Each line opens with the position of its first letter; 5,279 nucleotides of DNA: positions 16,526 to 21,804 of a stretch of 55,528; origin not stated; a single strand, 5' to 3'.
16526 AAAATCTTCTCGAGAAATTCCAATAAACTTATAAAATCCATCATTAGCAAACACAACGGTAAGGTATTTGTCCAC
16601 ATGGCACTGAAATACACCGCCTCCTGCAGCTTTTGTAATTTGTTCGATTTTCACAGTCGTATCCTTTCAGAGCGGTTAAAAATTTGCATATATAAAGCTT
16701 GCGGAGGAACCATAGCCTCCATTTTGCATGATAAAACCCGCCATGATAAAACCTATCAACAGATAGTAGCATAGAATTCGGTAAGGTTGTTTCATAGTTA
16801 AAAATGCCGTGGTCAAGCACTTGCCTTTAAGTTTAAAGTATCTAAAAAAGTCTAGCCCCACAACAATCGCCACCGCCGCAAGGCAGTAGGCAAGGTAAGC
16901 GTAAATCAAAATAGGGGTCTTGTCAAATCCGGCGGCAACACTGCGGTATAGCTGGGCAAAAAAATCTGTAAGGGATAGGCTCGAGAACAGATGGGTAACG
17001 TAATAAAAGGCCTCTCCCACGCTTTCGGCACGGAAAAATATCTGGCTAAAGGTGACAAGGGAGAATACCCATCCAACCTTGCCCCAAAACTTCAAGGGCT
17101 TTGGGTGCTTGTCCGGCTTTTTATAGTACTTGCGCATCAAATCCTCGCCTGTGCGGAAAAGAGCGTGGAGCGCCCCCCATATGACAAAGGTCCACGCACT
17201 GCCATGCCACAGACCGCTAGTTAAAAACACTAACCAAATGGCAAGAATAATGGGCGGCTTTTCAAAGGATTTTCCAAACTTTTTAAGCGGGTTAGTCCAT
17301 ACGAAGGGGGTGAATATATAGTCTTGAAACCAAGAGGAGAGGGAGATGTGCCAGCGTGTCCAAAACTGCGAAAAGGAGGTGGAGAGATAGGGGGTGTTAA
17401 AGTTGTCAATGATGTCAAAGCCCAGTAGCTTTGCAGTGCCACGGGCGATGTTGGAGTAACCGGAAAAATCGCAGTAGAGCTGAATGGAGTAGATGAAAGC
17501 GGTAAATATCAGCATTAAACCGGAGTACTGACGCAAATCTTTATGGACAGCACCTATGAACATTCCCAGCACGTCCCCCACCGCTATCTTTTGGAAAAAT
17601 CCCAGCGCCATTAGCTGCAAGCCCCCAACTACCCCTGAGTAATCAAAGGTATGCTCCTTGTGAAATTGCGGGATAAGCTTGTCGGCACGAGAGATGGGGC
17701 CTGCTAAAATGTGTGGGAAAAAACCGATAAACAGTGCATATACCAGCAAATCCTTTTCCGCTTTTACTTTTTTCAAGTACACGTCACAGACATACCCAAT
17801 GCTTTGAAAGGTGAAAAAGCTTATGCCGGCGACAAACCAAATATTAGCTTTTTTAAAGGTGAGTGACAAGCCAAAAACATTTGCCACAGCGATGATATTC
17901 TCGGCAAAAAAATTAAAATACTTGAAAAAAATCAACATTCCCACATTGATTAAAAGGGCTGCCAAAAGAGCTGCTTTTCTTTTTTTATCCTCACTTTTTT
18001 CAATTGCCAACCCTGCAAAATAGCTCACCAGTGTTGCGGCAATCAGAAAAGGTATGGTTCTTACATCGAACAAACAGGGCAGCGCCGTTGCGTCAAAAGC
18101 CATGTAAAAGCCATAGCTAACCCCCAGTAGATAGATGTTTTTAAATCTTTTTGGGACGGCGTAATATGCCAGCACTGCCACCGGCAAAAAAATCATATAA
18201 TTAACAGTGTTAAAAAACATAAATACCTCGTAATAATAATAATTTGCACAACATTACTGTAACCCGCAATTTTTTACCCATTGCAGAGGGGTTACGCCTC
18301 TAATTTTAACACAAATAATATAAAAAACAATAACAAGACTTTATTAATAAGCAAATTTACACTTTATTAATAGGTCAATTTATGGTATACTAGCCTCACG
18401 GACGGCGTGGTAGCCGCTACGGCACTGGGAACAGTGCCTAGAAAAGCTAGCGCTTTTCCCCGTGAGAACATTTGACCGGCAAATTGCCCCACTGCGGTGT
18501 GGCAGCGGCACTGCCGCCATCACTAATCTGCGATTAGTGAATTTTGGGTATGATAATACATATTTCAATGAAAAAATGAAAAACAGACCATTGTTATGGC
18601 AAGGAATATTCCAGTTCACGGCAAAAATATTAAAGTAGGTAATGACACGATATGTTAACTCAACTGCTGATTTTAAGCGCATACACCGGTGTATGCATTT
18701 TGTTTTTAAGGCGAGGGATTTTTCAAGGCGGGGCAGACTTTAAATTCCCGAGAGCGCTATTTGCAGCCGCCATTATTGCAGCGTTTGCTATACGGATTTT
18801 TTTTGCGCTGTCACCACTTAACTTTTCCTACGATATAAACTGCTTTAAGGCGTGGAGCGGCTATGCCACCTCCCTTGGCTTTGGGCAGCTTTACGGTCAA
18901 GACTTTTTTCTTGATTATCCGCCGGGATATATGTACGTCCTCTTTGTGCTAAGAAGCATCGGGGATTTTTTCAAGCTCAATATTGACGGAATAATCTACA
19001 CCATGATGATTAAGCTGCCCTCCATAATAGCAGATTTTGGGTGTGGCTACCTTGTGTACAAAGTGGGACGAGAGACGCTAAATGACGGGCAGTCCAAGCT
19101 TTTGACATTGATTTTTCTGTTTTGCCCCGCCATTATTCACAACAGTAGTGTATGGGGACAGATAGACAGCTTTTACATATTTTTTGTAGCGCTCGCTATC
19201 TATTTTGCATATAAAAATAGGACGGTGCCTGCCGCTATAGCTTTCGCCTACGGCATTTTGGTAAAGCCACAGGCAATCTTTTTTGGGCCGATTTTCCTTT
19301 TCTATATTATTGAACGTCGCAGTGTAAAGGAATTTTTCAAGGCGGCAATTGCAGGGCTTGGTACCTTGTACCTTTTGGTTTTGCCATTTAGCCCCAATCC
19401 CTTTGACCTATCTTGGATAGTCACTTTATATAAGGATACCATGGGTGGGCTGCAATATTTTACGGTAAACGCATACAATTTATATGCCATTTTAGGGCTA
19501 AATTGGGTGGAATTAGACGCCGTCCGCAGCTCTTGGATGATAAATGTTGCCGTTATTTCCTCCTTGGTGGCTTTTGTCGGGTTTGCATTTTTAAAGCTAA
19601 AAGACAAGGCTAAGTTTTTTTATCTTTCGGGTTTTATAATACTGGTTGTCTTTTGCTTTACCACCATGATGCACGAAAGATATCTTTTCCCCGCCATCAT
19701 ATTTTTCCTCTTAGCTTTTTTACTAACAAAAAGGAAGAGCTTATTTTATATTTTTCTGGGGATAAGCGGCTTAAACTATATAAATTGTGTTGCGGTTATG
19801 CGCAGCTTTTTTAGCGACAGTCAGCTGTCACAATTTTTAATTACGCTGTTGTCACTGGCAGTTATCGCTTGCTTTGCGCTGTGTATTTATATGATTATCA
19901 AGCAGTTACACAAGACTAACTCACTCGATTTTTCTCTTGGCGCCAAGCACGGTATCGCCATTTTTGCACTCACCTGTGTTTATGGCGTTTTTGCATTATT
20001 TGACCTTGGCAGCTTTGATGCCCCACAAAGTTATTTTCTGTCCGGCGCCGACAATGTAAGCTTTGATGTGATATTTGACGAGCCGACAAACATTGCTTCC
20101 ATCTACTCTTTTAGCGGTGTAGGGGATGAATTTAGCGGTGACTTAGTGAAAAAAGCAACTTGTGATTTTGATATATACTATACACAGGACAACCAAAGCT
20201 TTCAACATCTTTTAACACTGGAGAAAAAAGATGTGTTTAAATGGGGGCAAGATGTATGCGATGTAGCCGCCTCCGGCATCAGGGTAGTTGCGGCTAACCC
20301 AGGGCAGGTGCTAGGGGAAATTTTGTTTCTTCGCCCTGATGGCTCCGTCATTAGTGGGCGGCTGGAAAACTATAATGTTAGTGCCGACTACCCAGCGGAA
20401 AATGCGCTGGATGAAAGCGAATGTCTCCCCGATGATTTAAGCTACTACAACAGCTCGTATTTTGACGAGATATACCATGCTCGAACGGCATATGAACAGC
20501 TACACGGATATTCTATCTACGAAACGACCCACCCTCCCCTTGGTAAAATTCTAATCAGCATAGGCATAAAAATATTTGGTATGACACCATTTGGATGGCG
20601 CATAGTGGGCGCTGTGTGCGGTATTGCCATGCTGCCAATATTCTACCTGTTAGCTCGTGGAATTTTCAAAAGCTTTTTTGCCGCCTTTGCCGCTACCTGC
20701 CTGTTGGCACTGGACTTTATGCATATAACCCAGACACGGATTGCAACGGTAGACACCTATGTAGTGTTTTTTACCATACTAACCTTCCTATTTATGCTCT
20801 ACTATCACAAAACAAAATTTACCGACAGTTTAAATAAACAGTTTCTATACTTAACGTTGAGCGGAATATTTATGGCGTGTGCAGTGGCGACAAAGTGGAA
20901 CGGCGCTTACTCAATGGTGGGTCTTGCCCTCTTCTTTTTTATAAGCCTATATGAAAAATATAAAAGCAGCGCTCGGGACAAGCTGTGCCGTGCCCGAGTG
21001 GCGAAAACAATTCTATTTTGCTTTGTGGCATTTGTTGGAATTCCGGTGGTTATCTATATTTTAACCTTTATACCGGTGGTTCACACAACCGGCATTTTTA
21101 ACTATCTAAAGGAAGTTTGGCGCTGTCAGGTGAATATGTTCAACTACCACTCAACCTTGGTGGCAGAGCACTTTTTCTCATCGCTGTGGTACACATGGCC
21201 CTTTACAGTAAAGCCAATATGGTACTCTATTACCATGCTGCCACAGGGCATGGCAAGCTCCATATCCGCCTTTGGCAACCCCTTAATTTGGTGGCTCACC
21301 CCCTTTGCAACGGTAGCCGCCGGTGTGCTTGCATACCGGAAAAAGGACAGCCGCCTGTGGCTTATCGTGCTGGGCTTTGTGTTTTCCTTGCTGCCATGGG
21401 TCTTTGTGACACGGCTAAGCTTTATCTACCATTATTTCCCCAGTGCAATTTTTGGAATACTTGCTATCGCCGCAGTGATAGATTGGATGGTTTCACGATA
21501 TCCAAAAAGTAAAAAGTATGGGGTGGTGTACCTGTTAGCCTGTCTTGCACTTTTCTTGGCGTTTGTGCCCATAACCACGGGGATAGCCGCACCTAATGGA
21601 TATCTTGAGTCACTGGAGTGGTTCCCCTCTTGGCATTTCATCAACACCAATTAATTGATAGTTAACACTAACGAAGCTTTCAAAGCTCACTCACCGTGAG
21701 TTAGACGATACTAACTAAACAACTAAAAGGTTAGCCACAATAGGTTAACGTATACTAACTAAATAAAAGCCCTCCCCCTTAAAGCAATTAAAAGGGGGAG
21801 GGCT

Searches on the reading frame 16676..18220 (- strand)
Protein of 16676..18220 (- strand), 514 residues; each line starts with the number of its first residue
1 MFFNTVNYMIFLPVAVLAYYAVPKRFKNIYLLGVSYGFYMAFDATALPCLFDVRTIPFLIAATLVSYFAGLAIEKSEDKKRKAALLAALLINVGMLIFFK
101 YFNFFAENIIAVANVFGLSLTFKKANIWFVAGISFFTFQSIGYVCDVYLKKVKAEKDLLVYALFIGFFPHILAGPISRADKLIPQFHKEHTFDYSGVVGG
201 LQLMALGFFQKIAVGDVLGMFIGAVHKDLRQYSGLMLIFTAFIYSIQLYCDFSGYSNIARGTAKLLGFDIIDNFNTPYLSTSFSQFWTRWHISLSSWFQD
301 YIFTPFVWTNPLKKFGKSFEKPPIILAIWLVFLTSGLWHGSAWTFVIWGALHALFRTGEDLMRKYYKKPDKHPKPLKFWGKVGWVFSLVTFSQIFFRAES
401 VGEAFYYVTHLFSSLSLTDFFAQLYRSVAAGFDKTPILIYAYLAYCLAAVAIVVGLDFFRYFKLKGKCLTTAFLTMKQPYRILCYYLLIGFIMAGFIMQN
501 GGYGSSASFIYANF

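Call 7: search_protein_families(library=pfam, proteins=[window:16676-18220:-], max_evalue=0.001)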
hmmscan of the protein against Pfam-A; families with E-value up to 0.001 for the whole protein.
window:16676-18220:- (514 aa): 1 family
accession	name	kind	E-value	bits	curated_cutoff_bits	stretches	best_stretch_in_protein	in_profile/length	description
PF03062.24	MBOAT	-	1.8e-21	77.2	27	1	157-394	80-330/337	MBOAT, membrane-bound O-acyltransferase family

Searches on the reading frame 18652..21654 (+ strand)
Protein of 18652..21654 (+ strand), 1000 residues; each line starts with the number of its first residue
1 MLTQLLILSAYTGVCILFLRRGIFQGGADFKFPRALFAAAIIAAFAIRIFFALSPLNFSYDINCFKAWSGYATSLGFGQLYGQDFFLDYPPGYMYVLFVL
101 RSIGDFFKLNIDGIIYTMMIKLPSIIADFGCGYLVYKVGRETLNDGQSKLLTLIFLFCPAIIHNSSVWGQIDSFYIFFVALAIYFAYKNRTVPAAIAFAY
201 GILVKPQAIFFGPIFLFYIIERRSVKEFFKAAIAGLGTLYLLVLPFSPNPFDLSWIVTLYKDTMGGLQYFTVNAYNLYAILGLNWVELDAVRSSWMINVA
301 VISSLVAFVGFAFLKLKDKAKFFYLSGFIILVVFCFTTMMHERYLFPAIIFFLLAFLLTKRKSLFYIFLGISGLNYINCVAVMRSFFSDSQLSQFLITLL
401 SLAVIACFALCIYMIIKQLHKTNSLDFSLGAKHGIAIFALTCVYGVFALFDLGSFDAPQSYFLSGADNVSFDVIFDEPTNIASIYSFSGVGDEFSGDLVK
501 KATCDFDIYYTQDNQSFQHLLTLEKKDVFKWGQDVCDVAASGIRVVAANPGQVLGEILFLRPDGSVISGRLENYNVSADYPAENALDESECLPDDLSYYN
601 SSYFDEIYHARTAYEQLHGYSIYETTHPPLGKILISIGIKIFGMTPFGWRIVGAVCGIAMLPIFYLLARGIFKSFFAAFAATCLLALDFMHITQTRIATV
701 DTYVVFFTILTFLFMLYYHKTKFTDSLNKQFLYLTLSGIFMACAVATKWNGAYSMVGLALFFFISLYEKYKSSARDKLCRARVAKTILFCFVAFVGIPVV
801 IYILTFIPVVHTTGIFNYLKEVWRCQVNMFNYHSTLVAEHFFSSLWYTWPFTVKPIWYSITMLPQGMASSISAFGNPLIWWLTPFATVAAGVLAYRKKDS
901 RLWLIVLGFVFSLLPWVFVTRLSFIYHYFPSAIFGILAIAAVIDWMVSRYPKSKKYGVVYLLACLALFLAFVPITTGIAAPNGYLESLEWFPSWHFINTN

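Call 7: search_protein_families(library=pfam, proteins=[window:18652-21654:+], max_evalue=0.001)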
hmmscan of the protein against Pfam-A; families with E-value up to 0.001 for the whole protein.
window:18652-21654:+ (1000 aa): 4 families
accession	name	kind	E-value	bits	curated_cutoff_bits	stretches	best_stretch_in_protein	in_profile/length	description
PF16192.10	PMT_4TMC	-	4.5e-24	85.5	32.4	1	819-994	2-202/202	C-terminal four TMM region of protein-O-mannosyltransferase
PF02366.24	PMT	-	1.1e-20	74.7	22.7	1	642-808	78-239/245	Dolichyl-phosphate-mannose-protein mannosyltransferase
PF13231.12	PMT_2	-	1.7e-17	64.5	26.1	2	627-766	2-133/160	Dolichyl-phosphate-mannose-protein mannosyltransferase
PF09594.16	GT87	-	4.5e-09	36.8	25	1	128-323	31-223/237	Glycosyltransferase family 87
